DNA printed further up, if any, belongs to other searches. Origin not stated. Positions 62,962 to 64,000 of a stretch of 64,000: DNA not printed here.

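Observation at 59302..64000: Sugar-acid catabolic cluster: gnd, two tandem KdgK-like PfkB kinases and a LarA-family (nickel-pincer racemase/epimerase-like) gene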

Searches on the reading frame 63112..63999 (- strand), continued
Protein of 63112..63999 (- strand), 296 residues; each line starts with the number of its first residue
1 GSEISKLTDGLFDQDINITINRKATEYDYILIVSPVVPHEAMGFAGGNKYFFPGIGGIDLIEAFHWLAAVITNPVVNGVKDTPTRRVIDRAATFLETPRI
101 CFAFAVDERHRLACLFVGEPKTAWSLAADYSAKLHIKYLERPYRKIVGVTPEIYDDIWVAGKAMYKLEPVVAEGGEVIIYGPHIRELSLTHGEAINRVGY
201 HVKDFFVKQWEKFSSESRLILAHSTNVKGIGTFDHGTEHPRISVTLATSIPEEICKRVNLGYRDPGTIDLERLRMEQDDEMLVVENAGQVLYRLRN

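Call 29: find_related_loci(query=A1, collection=genome_contigs, flank=10000)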
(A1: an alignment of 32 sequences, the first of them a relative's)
Query A1 (419 aa) in genome_contigs; peptide patterns used: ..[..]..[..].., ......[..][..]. (x = any residue, [..] = any of these).
599 stretches matched a pattern (row limit reached: there are more); 597 encode a relative of the query (tblastn E <= 1e-3); the best 80 are kept; 80 distinct loci.
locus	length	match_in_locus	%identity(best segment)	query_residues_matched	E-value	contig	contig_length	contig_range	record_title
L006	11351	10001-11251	68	1-417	0e+0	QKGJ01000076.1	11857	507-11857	MAG: Ignavibacteria bacterium isolate SZUA-525 scaffold_18215, whole genome shotgun sequence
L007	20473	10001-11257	68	1-419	0e+0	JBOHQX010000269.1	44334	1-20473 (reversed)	MAG: bacterium isolate M3-S_metawrap_bin.56 k127_1518532, whole genome shotgun sequence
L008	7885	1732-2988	67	1-419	0e+0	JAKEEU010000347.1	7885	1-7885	MAG: candidate division KSB1 bacterium isolate PMV_1_maxbin.001 PMV_1_maxbin.001.k101_1561837, whole genome shotgun sequ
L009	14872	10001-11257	67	1-419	0e+0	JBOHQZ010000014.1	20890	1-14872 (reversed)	MAG: bacterium isolate SD8033_maxbin2.bin.2_sub NODE_344_length_20890_cov_3.183837, whole genome shotgun sequence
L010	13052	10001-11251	66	1-419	0e+0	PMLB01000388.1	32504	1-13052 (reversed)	MAG: Myxococcales bacterium isolate fen_1121 73.20120600_E1D.21_contig_2215, whole genome shotgun sequence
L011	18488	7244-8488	65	1-417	0e+0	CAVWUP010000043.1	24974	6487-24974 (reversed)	MAG: uncultured delta proteobacterium isolate MFD01689.bin.1.110 genome assembly, contig: contig_67875, whole genome sho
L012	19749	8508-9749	66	6-419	0e+0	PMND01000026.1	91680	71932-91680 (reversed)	MAG: Ignavibacteriae bacterium isolate fen_1259 73.20100900_E3D.21_contig_137, whole genome shotgun sequence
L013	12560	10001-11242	66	4-419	0e+0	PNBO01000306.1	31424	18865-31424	MAG: Myxococcales bacterium isolate fen_1138 73.20120700_E3M.16_contig_75757, whole genome shotgun sequence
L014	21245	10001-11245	64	5-419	0e+0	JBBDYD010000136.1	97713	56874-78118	MAG: Bacteroidota bacterium isolate LejiaD_53_15 Lejia_D_444_length_97713_cov_9, whole genome shotgun sequence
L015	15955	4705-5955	63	1-419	0e+0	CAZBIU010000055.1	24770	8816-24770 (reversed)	MAG TPA_asm: uncultured Myxococcales bacterium isolate binchicken_co50_418 genome assembly, contig: NODE_2155_length_247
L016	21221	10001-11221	65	4-412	0e+0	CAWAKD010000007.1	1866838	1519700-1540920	MAG: uncultured delta proteobacterium isolate MFD02416.bin.1.176 genome assembly, contig: contig_49853, whole genome sho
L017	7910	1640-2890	64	3-419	0e+0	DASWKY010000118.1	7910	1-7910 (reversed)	MAG TPA_asm: Bacteroidota bacterium isolate SMAG_U2934 k141_2719822, whole genome shotgun sequence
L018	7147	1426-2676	64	1-417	0e+0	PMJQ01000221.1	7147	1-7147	MAG: Ignavibacteriae bacterium isolate fen_1277 73.20120600_E2D.52_contig_139815, whole genome shotgun sequence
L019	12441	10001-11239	64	4-418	0e+0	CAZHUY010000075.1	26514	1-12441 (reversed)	MAG TPA_asm: uncultured Myxococcales bacterium isolate SRP263991_co7_365 genome assembly, contig: NODE_2628_length_26514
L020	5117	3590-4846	63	1-419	0e+0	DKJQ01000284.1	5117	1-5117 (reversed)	MAG TPA_asm: Ignavibacteria bacterium UBA6688 UBA6688_contig_9329, whole genome shotgun sequence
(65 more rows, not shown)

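Call 36: search_protein_families(library=pfam, proteins=[P0001, L001:8023-8832:+, L001:8829-10013:+, L002:11148-12446:+], max_evalue=0.01)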
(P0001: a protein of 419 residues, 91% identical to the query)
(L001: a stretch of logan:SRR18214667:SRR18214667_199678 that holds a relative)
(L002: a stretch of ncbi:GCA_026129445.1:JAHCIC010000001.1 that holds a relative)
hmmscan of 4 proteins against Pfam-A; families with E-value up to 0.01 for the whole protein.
P0001 (419 aa): 1 family
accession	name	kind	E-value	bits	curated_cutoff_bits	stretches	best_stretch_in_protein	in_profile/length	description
PF09861.14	Lar_N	-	1.3e-19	70.7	23.3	1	23-190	43-194/204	Lactate racemase N-terminal domain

L001:8023-8832:+ (269 aa): 9 families
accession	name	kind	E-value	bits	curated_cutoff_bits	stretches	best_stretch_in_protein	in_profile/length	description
PF13561.12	adh_short_C2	-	1.6e-43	149.4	27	1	18-264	8-236/236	Enoyl-(Acyl carrier protein) reductase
PF00106.31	adh_short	-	3e-43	148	26.6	1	8-206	2-190/195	short chain dehydrogenase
PF08659.16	KR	-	4.8e-11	43.3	22.6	1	8-97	2-95/180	KR domain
PF23441.1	SDR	-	5.8e-06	26.3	27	1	7-262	8-254/258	SDR-like rossmann domain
PF01370.27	Epimerase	-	2e-05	24.6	20.9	1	9-80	1-65/240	NAD dependent epimerase/dehydratase family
PF01073.25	3Beta_HSD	-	5.9e-05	22.7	22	1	10-78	1-68/280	3-beta hydroxysteroid dehydrogenase/isomerase family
PF05368.20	NmrA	-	0.00019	21.6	27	1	7-77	3-70/298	NmrA-like family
PF02719.21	Polysacc_synt_2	-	0.0011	18.7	20.2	1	9-75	1-74/293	Polysaccharide biosynthesis protein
PF03435.24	Sacchrp_dh_NADP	-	0.004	17.9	25.1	1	9-89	1-78/129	Saccharopine dehydrogenase NADP binding domain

L001:8829-10013:+ (394 aa): 5 families
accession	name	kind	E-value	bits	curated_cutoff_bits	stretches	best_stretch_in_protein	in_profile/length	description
PF02826.25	2-Hacid_dh_C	-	4.3e-37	127.7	25.1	1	113-260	28-178/178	D-isomer specific 2-hydroxyacid dehydrogenase, NAD binding domain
PF00389.36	2-Hacid_dh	-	5.4e-19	68.6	24.6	1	18-283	12-125/134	D-isomer specific 2-hydroxyacid dehydrogenase, catalytic domain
PF11890.14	DUF3410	-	7.8e-10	38.9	31.4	1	308-381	15-81/81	Domain of unknown function (DUF3410)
PF01262.27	AlaDh_PNT_C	-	0.00016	21.6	23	0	124-162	31-69/214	Alanine dehydrogenase/PNT, C-terminal domain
PF00208.27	ELFV_dehydrog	-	0.0088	16.2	23.4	0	113-148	24-59/241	Glutamate/Leucine/Phenylalanine/Valine dehydrogenase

L002:11148-12446:+ (432 aa): 1 family
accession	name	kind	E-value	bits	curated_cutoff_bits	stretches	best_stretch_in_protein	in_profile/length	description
PF16153.10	DUF4861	-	2.5e-83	280.6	22.3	1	77-426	1-380/380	Domain of unknown function (DUF4861)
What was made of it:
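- On LarA superfamily (nickel-pincer nucleotide-dependent 2-hydroxyacid racemases and epimerases): The Pfam scan of P0001 at E <= 0.01 returned only Lar_N (call 36).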

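Call 37: search_protein_families(library=ncbifam, proteins=[P0001, L001:8023-8832:+, L001:8829-10013:+], max_evalue=0.001)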
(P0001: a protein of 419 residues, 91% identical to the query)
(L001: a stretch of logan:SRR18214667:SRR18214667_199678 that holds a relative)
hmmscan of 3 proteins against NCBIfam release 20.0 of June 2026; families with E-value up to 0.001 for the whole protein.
P0001 (419 aa): 5 families
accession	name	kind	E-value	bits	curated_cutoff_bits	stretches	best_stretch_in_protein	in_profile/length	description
NF052594.1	NPN_18_hexonate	equivalog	1.2e-45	156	500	1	11-336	2-327/411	nickel-dependent putative hexonate epimerase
NF052593.1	NPN_racem_MAR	equivalog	9.4e-26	90.3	500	1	24-303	48-311/415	nickel-dependent malate racemase, LarAH6 family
NF033504.2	Ni_dep_LarA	equivalog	1.5e-16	60.2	460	1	18-260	44-270/422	nickel-dependent lactate racemase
NF052595.1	NPN_LarAH5_MAR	equivalog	4.4e-16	58.8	462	1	33-304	56-311/415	nickel-dependent malate racemase, LarAH5 family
NF052525.1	NPN_LarAH10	equivalog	2.3e-12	46.3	540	1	26-251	52-268/426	NPN-dependent 2-hydroxyacid racemase, LarAH10 family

L001:8023-8832:+ (269 aa): 237 families (the best 25 are shown)
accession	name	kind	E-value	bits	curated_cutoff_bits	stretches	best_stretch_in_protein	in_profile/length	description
NF006132.0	PRK08277.1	subfamily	2.9e-114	381.2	281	1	2-269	6-280/280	D-mannonate oxidoreductase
NF005559.1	PRK07231.1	subfamily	2.9e-55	187.5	215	1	4-263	2-247/249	glucose 1-dehydrogenase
NF006070.0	PRK08213.1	subfamily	8.7e-54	182.7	279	1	1-265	7-258/259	gluconate 5-dehydrogenase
NF005752.0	PRK07576.1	subfamily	8.3e-46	156.5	321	1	1-265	4-252/271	SDR family oxidoreductase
NF004778.0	PRK06124.1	equivalog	1.1e-44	152.8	303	1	2-265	7-254/256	SDR family oxidoreductase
NF005893.0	PRK07856.1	equivalog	1.8e-44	151.9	255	1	2-262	5-240/255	SDR family oxidoreductase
TIGR01832.1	kduD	equivalog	2.1e-44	151.9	338.85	1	2-264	1-246/248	2-dehydro-3-deoxy-D-gluconate 5-dehydrogenase KduD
NF005390.0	PRK06935.1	equivalog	2.2e-44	151.8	369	1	1-263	10-255/258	2-dehydro-3-deoxy-D-gluconate 5-dehydrogenase KduD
NF009466.0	PRK12826.1-2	subfamily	8e-44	150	222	1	7-264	4-245/248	3-oxoacyl-ACP reductase FabG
NF004773.0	PRK06113.1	equivalog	6e-43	147.1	367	1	4-262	9-249/255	7-alpha-hydroxysteroid dehydrogenase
NF005853.0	PRK07774.1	equivalog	4.5e-42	144.2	303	1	2-263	2-246/250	SDR family oxidoreductase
NF004791.0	PRK06138.1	equivalog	4.8e-42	144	312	1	4-265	3-251/252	SDR family oxidoreductase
NF052558.1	MBtsdlDhBudC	equivalog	3e-41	141.6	270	1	4-268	1-246/250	meso-2,3-butanediol dehydrogenase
NF005067.0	PRK06484.1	equivalog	3.9e-41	141.2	713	1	6-268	9-256/524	short chain dehydrogenase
NF049979.1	AlphHSDSHdhA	equivalog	6.3e-41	140.5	350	1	6-265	3-248/258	7alpha-hydroxysteroid dehydrogenase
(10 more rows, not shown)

L001:8829-10013:+ (394 aa): 22 families
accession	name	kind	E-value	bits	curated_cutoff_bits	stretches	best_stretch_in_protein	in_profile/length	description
NF001309.0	PRK00257.1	equivalog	1.1e-117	393.2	434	1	6-383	1-377/379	4-phosphoerythronate dehydrogenase PdxB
NF011966.0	PRK15438.1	equivalog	1.3e-85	287.7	687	1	7-383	2-371/378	4-phosphoerythronate dehydrogenase PdxB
TIGR01327.1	PGDH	equivalog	1.4e-43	149.5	454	2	118-283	135-302/525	phosphoglycerate dehydrogenase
NF008759.0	PRK11790.1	equivalog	7e-40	137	404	1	28-283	41-318/410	phosphoglycerate dehydrogenase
NF009714.1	PRK13243.1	equivalog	1.3e-35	123.4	455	2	118-281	147-312/332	glyoxylate reductase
NF005069.0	PRK06487.1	equivalog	3.5e-31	108.5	448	1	118-282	148-311/320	2-hydroxyacid dehydrogenase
NF006263.0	PRK08410.1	equivalog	4.5e-31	108.4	389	2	112-283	136-308/311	D-2-hydroxyacid dehydrogenase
NF005387.0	PRK06932.1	equivalog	4.3e-26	91.6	492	1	118-263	144-291/314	2-hydroxyacid dehydrogenase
NF005750.0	PRK07574.1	equivalog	4.6e-26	91.8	329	2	118-269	189-344/386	NAD-dependent formate dehydrogenase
NF000492.1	vanH_gen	exception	2.4e-25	89.3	540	1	60-242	63-256/312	D-lactate dehydrogenase VanH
NF011938.0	PRK15409.1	equivalog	1.2e-24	87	492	2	120-262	144-289/324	glyoxylate/hydroxypyruvate reductase GhrB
NF041369.1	Dhydh_Halo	equivalog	1.5e-24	86.8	400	1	116-267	127-280/305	D-2-hydroxyacid dehydrogenase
NF005027.0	PRK06436.1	equivalog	5.9e-24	84.7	261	1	41-281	33-279/303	2-hydroxyacid dehydrogenase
NF000112.1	vanH-Amyco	exception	1.3e-23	83.8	625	1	117-244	166-287/348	VanH-AOV family D-lactate dehydrogenase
NF000128.1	vanH-Sc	exception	1.8e-23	83.2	650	1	100-244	122-278/337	D-lactate dehydrogenase VanH-Sc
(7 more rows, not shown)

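Call 60: list_cluster_members(proteins=[L002:12509-13591:+, L002:15189-16274:+, P0027])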
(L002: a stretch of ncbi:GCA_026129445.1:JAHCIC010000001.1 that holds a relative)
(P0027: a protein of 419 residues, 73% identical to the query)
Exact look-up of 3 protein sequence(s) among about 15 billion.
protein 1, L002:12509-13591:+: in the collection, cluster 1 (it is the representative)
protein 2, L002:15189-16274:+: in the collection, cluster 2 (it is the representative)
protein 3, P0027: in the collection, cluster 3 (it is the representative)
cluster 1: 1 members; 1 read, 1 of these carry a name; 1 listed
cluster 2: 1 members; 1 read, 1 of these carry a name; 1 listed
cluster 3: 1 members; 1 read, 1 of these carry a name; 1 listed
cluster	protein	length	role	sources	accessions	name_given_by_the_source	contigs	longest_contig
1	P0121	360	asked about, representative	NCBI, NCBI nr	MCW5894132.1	MAG: sugar kinase [Bacteroidetes bacterium] | sugar kinase [Bacteroidota bacterium]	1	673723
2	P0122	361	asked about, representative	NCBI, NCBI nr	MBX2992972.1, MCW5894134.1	MAG: sugar kinase [Bacteroidetes bacterium] | sugar kinase [Bacteroidota bacterium]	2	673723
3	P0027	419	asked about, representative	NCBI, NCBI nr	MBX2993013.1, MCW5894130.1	MAG: DUF2088 domain-containing protein [Bacteroidetes bacterium] | DUF2088 domain-containing protein [Bacteroidota bacterium]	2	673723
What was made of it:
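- Public annotation says only 'sugar kinase' and 'DUF2088 domain-containing protein' (call 60).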
